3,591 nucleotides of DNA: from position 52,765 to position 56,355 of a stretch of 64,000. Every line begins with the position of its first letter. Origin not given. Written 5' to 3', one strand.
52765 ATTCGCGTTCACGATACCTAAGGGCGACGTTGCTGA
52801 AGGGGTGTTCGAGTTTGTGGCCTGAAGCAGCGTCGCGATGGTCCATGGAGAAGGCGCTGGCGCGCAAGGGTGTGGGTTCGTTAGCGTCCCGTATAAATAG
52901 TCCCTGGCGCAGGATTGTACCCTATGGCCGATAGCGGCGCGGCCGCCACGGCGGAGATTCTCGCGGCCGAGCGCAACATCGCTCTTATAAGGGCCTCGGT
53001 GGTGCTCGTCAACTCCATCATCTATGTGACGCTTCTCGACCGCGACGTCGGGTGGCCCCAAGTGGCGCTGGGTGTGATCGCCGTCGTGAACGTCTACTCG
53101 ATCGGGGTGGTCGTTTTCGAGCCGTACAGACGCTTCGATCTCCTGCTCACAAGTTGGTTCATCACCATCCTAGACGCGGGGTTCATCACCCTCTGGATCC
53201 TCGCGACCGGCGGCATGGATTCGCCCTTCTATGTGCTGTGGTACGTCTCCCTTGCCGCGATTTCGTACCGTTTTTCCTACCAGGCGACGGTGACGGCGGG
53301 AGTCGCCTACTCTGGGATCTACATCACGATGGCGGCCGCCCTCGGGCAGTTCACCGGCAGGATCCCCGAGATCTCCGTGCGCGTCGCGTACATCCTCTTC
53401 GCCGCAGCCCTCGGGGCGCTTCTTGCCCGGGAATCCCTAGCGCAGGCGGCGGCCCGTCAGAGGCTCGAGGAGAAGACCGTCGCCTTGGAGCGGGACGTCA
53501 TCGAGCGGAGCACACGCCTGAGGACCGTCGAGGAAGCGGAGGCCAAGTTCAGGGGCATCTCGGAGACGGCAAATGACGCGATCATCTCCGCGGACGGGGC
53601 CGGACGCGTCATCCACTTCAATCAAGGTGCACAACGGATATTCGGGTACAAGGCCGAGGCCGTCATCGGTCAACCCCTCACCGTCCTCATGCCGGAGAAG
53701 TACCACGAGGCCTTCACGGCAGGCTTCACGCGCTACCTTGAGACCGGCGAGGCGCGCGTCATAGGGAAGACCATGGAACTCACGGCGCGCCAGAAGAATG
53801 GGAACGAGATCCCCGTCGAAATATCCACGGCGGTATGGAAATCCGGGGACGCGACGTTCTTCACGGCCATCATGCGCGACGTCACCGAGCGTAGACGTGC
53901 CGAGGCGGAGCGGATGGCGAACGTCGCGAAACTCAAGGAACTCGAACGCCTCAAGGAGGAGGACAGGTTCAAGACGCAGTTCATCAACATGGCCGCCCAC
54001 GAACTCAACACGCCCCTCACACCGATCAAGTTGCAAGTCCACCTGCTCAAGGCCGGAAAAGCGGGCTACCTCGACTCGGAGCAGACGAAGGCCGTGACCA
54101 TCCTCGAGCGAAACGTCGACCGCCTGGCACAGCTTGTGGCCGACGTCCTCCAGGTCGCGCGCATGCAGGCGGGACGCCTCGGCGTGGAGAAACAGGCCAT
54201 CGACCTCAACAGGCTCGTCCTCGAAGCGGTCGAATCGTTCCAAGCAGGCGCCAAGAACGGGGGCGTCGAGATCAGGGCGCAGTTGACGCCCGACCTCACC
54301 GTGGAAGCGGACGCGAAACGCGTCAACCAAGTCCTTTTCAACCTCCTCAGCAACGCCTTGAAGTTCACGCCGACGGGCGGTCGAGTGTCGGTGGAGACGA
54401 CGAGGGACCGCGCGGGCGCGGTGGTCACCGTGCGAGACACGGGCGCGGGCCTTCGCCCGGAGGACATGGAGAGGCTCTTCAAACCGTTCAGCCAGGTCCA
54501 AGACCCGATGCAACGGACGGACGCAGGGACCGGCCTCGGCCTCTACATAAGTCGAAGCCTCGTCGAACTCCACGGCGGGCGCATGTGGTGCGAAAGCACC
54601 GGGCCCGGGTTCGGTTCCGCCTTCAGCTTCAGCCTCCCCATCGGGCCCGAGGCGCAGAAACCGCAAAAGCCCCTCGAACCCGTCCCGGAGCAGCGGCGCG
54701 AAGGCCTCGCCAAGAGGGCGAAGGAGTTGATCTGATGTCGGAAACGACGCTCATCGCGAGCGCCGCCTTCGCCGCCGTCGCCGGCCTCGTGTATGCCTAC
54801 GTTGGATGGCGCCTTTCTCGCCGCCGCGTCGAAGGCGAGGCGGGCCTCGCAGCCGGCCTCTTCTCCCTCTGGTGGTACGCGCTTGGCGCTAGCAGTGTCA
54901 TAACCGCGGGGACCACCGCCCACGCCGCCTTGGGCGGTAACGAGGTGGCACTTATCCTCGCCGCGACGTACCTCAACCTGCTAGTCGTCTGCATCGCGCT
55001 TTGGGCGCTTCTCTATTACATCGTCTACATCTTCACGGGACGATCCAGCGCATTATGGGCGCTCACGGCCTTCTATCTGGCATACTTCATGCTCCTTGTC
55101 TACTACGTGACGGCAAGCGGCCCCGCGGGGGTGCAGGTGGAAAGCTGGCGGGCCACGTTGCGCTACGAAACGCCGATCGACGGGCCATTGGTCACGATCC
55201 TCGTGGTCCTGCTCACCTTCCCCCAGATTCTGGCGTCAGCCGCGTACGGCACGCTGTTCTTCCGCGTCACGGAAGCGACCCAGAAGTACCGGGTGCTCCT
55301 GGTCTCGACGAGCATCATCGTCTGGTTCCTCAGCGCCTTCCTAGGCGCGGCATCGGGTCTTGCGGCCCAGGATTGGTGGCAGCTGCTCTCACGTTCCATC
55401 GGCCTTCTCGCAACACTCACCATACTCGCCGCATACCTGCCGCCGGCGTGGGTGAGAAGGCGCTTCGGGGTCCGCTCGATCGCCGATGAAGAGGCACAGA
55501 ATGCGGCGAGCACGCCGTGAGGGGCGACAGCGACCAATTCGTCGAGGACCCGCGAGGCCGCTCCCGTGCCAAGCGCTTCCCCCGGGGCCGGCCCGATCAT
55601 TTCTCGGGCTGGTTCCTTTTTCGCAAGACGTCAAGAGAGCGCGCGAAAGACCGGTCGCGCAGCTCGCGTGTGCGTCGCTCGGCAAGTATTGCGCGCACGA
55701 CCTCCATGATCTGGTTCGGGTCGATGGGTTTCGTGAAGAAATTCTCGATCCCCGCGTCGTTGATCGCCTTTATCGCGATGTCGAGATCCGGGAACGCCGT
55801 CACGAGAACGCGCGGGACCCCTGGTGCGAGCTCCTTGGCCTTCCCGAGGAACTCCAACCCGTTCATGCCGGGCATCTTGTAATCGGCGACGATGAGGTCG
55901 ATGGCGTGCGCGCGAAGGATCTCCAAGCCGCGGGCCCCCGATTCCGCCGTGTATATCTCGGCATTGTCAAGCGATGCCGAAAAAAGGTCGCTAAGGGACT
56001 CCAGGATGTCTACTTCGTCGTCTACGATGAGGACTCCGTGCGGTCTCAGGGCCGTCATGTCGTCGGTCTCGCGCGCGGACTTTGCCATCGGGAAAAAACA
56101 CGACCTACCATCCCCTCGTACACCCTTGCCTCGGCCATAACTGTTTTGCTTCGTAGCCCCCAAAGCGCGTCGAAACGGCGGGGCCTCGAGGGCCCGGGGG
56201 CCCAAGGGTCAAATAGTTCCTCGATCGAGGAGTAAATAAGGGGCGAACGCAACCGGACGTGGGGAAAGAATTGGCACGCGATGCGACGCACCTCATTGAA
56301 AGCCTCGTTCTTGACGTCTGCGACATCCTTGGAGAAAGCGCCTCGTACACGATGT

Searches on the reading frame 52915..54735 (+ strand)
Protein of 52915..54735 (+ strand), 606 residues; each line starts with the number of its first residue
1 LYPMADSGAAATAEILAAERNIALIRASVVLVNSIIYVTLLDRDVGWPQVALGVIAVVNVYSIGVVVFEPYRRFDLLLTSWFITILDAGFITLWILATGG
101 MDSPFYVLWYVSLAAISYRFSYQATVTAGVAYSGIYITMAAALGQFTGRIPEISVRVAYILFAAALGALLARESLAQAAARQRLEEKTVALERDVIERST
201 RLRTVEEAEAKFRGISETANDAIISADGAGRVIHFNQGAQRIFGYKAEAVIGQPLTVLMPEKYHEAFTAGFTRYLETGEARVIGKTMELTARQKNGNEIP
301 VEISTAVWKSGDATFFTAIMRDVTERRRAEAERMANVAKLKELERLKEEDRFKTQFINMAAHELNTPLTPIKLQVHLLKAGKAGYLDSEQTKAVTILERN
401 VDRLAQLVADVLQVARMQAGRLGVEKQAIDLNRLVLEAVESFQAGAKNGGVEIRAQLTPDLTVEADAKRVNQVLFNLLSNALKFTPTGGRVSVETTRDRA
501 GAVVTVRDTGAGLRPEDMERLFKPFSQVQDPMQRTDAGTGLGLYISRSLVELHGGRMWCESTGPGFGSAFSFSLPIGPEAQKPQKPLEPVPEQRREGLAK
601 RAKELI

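Call 28: search_protein_families(library=pfam, proteins=[window:52915-54735:+], max_evalue=0.001)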
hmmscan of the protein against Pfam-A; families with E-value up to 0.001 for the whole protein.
window:52915-54735:+ (606 aa): 7 families
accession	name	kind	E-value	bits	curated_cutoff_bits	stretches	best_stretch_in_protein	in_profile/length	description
PF02518.31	HATPase_c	-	7.5e-28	97.6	26.4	1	466-576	2-109/111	Histidine kinase-, DNA gyrase B-, and HSP90-like ATPase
PF00512.31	HisKA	-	1.1e-15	57.9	26.9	1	353-420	2-66/66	His Kinase A (phospho-acceptor) domain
PF13426.13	PAS_9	-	2.1e-15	57.3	27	1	221-325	2-103/103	PAS domain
PF00989.32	PAS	-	2.2e-15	57.1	22.6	1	211-323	2-113/113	PAS fold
PF08448.16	PAS_4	-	5.1e-12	46.4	23.1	1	218-328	3-110/110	PAS fold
PF13188.13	PAS_8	-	9.3e-07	29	21.8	1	210-262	1-50/65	PAS domain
PF24820.1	Diguanyl_cycl_sensor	-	2.3e-05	24.7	28.1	1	219-322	5-109/109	Diguanylate cyclase-like sensor domain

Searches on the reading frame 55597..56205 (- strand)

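Call 28: search_protein_families(library=pfam, proteins=[window:55597-56205:-], max_evalue=0.001)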
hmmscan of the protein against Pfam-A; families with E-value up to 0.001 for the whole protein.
window:55597-56205:- (202 aa): 1 family
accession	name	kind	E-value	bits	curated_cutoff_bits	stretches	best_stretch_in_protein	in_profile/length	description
PF00072.30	Response_reg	-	3.5e-24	85.5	30.2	1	58-170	1-110/111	Response regulator receiver domain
